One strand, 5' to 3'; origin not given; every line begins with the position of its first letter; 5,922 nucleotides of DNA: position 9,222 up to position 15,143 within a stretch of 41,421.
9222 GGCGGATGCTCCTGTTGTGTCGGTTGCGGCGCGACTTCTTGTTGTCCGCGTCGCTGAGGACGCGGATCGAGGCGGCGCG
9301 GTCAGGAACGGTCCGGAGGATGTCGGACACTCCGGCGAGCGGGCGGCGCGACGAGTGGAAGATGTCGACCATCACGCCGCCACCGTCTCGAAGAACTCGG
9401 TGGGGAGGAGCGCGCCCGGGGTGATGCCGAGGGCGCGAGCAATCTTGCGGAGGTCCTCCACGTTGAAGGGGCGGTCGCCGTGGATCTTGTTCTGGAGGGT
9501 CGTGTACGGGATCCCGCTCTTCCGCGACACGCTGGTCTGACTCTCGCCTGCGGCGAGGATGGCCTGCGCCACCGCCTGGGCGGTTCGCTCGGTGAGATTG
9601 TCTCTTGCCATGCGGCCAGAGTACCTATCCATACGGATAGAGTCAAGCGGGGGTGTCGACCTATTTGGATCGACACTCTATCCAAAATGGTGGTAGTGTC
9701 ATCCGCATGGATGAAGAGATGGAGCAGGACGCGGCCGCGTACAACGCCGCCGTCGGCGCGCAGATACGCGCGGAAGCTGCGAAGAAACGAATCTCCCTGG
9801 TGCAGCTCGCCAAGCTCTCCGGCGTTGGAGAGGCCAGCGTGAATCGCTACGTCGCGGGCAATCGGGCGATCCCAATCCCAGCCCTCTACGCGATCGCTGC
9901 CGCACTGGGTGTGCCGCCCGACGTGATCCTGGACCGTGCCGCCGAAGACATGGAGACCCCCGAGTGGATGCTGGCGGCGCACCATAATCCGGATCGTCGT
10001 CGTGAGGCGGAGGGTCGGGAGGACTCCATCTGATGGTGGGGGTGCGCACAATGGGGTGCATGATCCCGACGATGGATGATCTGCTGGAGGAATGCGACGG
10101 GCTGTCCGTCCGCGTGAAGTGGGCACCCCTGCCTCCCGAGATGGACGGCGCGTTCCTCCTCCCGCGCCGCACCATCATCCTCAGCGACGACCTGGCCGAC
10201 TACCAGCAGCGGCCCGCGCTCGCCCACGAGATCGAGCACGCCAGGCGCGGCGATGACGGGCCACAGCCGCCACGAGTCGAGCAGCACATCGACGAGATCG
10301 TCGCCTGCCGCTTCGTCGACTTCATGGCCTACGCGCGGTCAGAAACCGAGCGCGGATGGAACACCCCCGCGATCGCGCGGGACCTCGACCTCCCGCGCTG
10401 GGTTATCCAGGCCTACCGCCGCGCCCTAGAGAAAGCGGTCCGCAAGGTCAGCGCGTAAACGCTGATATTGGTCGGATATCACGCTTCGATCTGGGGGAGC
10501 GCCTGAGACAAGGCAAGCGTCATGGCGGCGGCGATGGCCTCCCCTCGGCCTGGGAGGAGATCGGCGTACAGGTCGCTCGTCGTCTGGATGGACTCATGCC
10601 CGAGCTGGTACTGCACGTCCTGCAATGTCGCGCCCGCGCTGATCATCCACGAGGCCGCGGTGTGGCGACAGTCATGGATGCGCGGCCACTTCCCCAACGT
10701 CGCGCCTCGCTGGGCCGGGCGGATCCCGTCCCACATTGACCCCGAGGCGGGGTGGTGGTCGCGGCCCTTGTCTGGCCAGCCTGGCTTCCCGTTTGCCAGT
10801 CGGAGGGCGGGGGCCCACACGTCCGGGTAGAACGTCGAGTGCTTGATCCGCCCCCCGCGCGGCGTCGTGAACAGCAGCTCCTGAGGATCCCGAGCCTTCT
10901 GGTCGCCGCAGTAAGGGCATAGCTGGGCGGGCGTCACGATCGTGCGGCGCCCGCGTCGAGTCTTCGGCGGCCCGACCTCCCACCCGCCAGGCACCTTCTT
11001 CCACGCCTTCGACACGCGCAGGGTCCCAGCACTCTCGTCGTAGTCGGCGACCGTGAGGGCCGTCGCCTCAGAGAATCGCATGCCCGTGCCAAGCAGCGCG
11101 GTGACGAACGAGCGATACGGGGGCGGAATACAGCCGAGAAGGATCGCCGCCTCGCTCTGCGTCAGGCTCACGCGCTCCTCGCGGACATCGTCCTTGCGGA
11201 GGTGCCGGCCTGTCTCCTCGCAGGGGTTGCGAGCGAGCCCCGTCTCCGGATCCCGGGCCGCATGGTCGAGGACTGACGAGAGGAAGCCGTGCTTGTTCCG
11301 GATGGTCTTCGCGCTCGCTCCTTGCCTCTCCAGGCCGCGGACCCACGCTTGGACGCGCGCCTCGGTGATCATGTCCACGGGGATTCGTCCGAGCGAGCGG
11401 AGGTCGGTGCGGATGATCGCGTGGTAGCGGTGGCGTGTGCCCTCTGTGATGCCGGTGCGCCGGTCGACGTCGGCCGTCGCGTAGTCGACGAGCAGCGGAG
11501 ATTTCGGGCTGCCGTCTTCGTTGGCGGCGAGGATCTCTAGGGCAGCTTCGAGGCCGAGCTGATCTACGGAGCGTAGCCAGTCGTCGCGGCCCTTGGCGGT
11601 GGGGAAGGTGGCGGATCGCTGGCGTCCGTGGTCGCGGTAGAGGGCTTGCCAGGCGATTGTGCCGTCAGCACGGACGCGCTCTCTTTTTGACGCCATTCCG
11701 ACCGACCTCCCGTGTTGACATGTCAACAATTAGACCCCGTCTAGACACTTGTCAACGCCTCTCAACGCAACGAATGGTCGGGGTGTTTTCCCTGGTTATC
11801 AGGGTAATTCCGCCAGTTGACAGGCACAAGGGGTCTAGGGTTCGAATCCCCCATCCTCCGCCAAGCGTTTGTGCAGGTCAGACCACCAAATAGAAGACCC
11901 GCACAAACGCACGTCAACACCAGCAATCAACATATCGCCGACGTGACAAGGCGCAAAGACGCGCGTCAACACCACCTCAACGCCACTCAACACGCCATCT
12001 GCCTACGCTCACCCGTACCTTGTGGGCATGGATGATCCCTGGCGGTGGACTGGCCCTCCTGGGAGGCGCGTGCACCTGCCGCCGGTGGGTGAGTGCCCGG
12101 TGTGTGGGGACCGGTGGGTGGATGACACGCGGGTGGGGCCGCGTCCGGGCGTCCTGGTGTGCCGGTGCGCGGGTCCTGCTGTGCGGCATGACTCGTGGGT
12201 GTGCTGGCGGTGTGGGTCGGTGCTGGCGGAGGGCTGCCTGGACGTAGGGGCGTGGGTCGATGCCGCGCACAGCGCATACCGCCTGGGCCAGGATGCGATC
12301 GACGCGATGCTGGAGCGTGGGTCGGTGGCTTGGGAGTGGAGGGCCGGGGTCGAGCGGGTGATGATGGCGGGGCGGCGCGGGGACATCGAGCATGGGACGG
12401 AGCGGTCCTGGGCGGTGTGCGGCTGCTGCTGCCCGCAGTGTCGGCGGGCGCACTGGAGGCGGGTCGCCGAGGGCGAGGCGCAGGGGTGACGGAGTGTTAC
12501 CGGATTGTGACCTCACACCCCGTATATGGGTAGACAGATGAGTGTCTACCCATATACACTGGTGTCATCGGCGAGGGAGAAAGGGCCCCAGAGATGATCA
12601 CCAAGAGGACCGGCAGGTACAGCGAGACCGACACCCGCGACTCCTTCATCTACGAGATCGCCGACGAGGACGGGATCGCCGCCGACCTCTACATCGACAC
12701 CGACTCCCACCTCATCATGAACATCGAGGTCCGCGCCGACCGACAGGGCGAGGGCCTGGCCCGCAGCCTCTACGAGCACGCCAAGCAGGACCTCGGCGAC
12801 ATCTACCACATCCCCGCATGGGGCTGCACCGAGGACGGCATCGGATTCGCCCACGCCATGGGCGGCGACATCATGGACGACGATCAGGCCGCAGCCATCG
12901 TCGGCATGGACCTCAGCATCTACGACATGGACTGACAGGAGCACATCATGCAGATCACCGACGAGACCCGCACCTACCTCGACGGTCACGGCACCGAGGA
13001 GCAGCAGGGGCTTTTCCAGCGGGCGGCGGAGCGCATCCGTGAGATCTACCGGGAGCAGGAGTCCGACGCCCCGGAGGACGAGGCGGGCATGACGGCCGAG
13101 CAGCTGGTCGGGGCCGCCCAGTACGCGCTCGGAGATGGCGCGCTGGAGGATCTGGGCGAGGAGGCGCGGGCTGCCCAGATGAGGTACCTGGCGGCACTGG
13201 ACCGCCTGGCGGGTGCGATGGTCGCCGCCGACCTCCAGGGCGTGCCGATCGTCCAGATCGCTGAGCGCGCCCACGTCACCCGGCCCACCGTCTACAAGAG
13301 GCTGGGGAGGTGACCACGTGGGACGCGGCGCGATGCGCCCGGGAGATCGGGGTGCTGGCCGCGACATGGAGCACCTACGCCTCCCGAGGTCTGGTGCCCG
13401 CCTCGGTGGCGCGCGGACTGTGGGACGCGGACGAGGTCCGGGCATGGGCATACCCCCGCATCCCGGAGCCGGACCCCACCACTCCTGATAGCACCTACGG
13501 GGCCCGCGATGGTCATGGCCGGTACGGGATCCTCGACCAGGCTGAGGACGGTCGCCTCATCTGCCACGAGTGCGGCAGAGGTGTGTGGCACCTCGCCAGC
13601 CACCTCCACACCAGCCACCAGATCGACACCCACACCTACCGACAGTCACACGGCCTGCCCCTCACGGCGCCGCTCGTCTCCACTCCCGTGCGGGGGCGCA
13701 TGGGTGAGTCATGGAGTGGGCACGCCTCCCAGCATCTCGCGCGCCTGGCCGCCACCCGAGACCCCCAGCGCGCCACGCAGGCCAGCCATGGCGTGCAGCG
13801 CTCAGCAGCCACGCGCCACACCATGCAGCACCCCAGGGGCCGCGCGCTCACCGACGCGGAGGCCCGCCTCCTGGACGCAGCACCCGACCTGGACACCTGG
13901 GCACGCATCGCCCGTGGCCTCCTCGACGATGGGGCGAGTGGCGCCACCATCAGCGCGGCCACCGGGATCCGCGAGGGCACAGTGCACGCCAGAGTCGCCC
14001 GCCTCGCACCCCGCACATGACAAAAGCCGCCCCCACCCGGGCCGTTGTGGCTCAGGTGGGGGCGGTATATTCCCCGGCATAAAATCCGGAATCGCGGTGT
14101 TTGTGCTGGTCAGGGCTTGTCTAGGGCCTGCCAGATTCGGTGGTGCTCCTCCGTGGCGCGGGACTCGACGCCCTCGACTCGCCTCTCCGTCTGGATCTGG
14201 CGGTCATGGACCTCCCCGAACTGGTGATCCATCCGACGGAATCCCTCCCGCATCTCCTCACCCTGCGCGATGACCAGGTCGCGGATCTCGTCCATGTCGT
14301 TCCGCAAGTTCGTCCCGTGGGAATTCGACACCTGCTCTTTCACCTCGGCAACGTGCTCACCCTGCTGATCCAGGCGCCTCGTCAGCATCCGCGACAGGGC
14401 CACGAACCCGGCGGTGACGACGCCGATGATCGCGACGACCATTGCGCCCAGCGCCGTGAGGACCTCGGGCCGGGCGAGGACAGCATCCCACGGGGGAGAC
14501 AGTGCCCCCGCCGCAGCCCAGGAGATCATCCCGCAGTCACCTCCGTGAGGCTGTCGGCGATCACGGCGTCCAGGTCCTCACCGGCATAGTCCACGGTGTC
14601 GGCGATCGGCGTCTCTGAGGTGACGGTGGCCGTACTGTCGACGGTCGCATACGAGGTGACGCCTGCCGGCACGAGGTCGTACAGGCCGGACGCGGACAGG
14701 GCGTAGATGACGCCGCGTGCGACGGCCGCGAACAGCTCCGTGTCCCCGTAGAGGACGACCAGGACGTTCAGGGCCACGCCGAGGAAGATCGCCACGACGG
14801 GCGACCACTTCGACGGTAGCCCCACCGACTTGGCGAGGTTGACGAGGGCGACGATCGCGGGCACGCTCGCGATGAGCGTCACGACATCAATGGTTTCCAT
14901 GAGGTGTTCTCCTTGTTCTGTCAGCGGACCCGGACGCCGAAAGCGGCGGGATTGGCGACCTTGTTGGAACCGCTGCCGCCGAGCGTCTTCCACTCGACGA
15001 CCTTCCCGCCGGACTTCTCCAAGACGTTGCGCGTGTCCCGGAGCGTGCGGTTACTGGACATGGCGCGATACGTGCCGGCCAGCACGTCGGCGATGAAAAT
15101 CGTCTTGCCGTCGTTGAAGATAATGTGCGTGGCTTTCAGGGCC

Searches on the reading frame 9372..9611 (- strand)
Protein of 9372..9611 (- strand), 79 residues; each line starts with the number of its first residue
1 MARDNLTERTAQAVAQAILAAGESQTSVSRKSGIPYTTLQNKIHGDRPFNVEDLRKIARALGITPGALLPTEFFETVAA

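Call 89: search_protein_families(library=pfam, proteins=[window:9372-9611:-], max_evalue=0.01)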
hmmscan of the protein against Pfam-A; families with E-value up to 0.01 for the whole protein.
window:9372-9611:- (79 aa): 8 families
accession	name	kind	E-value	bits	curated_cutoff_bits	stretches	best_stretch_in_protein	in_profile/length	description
PF01381.28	HTH_3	-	1.4e-06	28.7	23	1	19-66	6-53/55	Helix-turn-helix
PF13443.12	HTH_26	-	4.1e-06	27.4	22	1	24-69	12-58/63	Cro/C1-type HTH DNA-binding domain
PF08667.16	BetR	-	6.6e-05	23.5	21.6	1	7-69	7-69/148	BetR domain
PF13542.12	HTH_Tnp_ISL3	-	0.0008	19.3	27.4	1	4-44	10-48/51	Helix-turn-helix domain of transposase family ISL3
PF13693.12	HTH_35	-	0.00096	19.5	25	1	19-75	12-65/75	Winged helix-turn-helix DNA-binding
PF13518.12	HTH_28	-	0.0066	16.9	25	0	14-40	5-30/52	Helix-turn-helix domain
PF13384.12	HTH_23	-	0.007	16.6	24.6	0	7-41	3-36/50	Homeodomain-like domain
PF02954.25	HTH_8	-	0.0086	16.2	22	0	16-43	12-39/42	Bacterial regulatory protein, Fis family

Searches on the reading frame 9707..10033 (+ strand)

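Call 89: search_protein_families(library=pfam, proteins=[window:9707-10033:+], max_evalue=0.01)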
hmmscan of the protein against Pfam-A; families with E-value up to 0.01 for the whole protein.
window:9707-10033:+ (108 aa): 4 families
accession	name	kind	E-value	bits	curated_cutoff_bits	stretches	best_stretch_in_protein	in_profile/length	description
PF01381.28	HTH_3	-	1.5e-09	38.2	23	1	21-73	2-54/55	Helix-turn-helix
PF13560.12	HTH_31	-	1.7e-07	31.8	27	1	16-73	2-60/64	Helix-turn-helix domain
PF13443.12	HTH_26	-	1.5e-06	28.8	22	1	21-76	3-59/63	Cro/C1-type HTH DNA-binding domain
PF13693.12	HTH_35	-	0.0027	18.1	25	1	18-74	5-58/75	Winged helix-turn-helix DNA-binding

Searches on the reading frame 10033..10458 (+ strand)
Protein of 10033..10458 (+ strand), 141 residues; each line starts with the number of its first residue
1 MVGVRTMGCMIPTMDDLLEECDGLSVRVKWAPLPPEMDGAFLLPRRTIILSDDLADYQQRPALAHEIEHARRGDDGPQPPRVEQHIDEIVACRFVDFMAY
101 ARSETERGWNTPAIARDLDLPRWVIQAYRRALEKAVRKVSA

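Call 22: search_protein_families(library=pfam, proteins=[window:10033-10458:+], max_evalue=0.01)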
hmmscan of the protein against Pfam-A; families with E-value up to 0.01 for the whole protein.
window:10033-10458:+ (141 aa): 1 family
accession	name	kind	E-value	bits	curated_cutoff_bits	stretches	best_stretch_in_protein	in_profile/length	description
PF06114.19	Peptidase_M78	-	0.00035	20.8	22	1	21-77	1-60/123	IrrE N-terminal-like domain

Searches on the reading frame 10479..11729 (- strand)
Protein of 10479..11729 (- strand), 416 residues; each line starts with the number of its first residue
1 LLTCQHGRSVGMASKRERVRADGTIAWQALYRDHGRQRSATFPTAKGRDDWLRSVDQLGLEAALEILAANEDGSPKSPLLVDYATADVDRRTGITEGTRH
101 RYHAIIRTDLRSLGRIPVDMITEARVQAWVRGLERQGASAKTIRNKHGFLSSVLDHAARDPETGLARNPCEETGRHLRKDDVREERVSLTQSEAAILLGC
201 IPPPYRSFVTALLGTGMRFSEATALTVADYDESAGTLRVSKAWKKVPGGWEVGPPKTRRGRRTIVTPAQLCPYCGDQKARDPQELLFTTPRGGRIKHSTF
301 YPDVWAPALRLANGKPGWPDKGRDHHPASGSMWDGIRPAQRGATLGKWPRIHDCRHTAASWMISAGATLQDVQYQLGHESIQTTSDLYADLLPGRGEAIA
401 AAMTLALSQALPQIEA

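Call 22: search_protein_families(library=pfam, proteins=[window:10479-11729:-], max_evalue=0.01)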
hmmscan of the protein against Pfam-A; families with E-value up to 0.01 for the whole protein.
window:10479-11729:- (416 aa): 1 family
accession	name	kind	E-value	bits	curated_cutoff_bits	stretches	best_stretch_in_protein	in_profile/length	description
PF00589.27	Phage_integrase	-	4.1e-17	62.9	27.1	2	333-391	111-168/172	Phage integrase family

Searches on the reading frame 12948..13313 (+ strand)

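Call 22: search_protein_families(library=pfam, proteins=[window:12948-13313:+], max_evalue=0.01)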
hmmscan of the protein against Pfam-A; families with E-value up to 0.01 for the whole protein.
window:12948-13313:+ (121 aa): 3 families
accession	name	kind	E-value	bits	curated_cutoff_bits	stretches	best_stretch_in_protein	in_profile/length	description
PF02796.21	HTH_7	-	0.00066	20.2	23.8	1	97-117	20-40/45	Helix-turn-helix domain of resolvase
PF13384.12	HTH_23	-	0.0058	16.9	24.6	1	93-118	14-37/50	Homeodomain-like domain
PF08281.18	Sigma70_r4_2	-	0.0088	16.1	25.7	0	90-121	18-49/54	Sigma-70, region 4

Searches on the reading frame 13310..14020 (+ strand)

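Call 22: search_protein_families(library=pfam, proteins=[window:13310-14020:+], max_evalue=0.01)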
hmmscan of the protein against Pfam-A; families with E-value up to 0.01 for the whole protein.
window:13310-14020:+ (236 aa): 1 family
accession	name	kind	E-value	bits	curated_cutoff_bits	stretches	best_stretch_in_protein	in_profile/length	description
PF05443.17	ROS_MUCR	-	5.3e-08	33.4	25.4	1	80-124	62-106/123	ROS/MUCR transcriptional regulator protein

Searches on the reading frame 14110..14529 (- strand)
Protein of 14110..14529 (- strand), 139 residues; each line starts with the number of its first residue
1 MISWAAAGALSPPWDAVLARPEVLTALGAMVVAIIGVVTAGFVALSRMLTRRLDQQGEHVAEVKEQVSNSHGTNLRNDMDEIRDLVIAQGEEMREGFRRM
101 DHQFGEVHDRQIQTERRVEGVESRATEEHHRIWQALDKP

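Call 22: search_protein_families(library=pfam, proteins=[window:14110-14529:-], max_evalue=0.01)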
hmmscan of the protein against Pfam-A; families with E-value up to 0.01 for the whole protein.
window:14110-14529:- (139 aa): 3 families
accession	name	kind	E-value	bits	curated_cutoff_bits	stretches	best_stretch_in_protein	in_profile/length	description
PF10874.13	DUF2746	-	1.4e-08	35.5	23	1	32-119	13-99/101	Protein of unknown function (DUF2746)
PF05802.16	SctB2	-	0.0035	18.3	26.5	0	19-85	69-138/162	SPI-2 type 3 secretion system translocon protein SctB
PF23933.1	DUF7269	-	0.0063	17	29.1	1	16-99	11-96/162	Family of unknown function (DUF7269)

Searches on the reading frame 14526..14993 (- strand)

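Call 22: search_protein_families(library=pfam, proteins=[window:14526-14993:-], max_evalue=0.01)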
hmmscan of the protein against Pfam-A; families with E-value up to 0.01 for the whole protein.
window:14526-14993:- (155 aa): 1 family
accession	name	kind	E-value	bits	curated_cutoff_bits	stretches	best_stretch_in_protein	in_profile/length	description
PF06946.16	Phage_holin_5_1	-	0.0015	19.3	22.4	1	40-108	14-81/93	Bacteriophage A118-like holin, Hol118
